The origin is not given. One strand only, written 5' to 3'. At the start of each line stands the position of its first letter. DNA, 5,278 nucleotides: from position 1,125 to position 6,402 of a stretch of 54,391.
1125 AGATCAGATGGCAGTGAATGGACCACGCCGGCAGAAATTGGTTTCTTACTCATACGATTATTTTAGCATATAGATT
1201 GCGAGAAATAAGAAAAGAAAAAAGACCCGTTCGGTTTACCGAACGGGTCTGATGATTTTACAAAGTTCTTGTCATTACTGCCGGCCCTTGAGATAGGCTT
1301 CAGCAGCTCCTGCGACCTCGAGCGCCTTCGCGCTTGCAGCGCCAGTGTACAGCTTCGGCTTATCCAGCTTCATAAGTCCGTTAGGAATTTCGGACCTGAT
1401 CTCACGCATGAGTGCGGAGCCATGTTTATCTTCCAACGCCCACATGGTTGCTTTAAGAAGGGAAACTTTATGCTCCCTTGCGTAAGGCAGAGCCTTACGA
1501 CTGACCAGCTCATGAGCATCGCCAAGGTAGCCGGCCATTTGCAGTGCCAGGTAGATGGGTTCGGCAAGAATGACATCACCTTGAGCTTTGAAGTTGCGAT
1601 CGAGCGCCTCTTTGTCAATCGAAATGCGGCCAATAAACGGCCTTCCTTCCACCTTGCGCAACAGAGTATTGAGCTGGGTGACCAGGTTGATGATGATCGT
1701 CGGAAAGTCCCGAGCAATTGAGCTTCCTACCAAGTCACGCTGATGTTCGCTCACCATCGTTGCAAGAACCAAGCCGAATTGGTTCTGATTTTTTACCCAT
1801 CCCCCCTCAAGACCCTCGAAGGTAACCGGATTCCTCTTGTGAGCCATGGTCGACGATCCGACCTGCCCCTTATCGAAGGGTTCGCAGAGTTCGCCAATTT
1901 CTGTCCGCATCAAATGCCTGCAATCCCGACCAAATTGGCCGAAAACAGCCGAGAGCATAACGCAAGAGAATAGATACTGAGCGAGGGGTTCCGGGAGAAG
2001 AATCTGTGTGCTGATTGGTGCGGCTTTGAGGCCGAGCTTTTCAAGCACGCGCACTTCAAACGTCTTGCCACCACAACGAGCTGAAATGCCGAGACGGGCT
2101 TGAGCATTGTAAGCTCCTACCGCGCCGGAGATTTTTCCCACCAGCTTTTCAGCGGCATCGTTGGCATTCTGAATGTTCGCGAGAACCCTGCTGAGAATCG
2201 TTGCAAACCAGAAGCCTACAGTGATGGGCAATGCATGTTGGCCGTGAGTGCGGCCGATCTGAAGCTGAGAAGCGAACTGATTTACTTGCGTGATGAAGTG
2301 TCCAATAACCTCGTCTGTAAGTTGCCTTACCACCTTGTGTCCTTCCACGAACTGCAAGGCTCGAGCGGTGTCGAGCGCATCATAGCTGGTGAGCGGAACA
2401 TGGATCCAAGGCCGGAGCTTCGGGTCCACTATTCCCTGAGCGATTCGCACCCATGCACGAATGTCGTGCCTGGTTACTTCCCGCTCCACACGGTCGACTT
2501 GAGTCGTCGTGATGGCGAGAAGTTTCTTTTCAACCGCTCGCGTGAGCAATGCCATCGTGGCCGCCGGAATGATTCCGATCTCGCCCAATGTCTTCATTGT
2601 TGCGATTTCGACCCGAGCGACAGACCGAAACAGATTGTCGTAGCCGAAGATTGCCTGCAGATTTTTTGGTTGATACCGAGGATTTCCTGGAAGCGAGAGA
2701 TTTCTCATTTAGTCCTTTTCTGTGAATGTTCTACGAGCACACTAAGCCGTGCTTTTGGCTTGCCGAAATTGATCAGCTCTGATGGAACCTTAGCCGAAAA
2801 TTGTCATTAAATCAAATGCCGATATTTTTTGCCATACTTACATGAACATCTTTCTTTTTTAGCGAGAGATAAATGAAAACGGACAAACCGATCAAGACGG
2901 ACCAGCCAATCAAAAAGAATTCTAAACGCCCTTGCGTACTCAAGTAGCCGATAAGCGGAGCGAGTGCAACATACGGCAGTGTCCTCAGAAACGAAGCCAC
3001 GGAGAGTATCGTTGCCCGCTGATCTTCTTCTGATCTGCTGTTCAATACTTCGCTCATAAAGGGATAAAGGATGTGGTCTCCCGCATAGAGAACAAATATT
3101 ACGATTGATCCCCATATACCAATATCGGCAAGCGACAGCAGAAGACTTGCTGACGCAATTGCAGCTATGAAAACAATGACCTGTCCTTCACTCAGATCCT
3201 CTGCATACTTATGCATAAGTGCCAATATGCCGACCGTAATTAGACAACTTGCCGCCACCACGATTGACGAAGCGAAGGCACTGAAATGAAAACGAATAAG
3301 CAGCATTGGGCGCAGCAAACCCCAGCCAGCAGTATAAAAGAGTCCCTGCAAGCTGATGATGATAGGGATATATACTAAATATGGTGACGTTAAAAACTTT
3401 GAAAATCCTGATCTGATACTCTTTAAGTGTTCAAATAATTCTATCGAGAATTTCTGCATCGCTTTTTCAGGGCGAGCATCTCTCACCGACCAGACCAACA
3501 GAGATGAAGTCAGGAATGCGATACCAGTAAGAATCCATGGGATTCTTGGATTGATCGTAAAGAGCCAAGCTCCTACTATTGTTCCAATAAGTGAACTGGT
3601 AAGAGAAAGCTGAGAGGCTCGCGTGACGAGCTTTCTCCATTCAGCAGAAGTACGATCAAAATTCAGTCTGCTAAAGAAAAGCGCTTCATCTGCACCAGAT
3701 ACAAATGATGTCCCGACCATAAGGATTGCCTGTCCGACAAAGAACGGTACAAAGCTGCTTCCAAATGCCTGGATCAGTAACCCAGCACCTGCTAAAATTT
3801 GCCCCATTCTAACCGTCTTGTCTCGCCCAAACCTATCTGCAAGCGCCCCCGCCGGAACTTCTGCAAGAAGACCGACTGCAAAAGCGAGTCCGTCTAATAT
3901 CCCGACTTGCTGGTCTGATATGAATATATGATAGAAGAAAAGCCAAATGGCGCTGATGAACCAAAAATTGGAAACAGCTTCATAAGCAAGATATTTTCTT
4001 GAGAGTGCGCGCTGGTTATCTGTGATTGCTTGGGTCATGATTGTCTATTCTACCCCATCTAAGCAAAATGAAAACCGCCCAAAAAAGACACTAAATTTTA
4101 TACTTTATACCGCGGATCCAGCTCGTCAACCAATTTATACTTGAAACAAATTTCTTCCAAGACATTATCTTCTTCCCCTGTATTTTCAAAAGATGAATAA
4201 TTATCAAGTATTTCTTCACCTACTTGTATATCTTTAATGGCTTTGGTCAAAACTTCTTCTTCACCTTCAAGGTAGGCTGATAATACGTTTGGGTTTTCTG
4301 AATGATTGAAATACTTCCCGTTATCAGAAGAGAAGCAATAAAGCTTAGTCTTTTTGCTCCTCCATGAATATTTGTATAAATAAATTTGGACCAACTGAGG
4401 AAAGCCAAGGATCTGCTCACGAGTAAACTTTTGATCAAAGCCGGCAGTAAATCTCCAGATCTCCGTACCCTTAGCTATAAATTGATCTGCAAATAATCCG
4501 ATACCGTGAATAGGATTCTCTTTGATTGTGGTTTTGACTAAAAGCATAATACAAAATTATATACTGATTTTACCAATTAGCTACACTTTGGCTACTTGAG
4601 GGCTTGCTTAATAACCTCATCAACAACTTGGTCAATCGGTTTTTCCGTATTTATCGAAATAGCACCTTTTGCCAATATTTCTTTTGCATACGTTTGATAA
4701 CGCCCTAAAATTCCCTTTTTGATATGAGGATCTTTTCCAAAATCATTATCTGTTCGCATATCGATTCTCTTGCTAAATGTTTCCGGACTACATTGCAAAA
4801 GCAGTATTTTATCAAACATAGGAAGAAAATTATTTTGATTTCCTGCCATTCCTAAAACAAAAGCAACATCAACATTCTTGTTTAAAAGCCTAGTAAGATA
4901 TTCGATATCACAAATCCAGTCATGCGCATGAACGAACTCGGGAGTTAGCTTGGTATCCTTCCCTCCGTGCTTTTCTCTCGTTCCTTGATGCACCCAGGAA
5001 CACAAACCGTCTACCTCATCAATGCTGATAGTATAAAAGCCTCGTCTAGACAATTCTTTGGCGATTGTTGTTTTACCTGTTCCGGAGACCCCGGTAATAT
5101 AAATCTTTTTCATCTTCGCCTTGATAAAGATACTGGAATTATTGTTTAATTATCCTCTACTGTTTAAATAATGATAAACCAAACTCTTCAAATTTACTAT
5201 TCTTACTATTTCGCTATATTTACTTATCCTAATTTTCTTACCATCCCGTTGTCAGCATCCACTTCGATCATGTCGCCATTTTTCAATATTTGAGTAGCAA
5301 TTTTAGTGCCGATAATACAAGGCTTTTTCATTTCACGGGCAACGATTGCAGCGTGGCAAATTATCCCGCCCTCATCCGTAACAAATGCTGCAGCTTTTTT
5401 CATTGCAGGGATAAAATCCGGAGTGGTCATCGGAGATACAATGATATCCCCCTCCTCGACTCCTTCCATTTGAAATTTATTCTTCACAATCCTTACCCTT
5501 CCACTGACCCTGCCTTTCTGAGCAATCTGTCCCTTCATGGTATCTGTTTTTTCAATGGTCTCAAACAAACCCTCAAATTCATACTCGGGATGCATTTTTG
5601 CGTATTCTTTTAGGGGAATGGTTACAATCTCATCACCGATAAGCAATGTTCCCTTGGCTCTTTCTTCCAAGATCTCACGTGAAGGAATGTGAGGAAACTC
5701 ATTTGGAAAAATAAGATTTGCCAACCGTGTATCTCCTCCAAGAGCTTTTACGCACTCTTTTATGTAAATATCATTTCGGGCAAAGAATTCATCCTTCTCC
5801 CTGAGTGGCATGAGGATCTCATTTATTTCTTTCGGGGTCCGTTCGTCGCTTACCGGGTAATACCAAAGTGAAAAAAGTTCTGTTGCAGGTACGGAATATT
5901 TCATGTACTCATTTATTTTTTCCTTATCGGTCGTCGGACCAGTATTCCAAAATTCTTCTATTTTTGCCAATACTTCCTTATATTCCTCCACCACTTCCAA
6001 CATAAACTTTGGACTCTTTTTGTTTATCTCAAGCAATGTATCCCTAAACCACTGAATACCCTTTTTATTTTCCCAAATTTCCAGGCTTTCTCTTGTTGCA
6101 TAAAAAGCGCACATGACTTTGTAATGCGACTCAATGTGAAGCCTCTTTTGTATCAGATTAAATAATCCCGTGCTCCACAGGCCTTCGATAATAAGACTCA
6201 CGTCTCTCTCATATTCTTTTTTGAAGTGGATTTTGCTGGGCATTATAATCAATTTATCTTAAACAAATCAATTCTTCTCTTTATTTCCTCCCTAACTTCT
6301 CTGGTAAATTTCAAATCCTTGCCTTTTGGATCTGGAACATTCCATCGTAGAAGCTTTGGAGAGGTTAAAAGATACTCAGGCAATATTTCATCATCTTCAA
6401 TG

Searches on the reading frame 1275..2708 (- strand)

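Call 93: search_protein_families(library=pfam, proteins=[window:1275-2708:-], max_evalue=0.00001)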
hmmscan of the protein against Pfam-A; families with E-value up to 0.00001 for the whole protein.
window:1275-2708:- (477 aa): 1 family
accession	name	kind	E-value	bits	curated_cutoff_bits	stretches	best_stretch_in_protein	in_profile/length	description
PF00206.25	Lyase_1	-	3.6e-28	99.3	27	1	95-302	98-305/312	Lyase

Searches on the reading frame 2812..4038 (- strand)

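Call 93: search_protein_families(library=pfam, proteins=[window:2812-4038:-], max_evalue=0.00001)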
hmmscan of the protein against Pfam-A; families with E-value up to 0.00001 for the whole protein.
window:2812-4038:- (408 aa): 1 family
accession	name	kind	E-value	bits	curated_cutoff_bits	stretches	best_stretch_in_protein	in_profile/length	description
PF07690.21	MFS_1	-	2.8e-18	66.4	33.4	1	24-356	12-343/347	Major Facilitator Superfamily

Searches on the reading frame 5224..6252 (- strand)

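Call 93: search_protein_families(library=pfam, proteins=[window:5224-6252:-], max_evalue=0.00001)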
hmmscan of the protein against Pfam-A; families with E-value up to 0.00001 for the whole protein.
window:5224-6252:- (342 aa): 1 family
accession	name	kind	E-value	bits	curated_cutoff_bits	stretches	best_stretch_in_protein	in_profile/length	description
PF00391.29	PEP-utilizers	-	2.6e-26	91.4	23.1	1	266-336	2-72/72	PEP-utilising enzyme, mobile domain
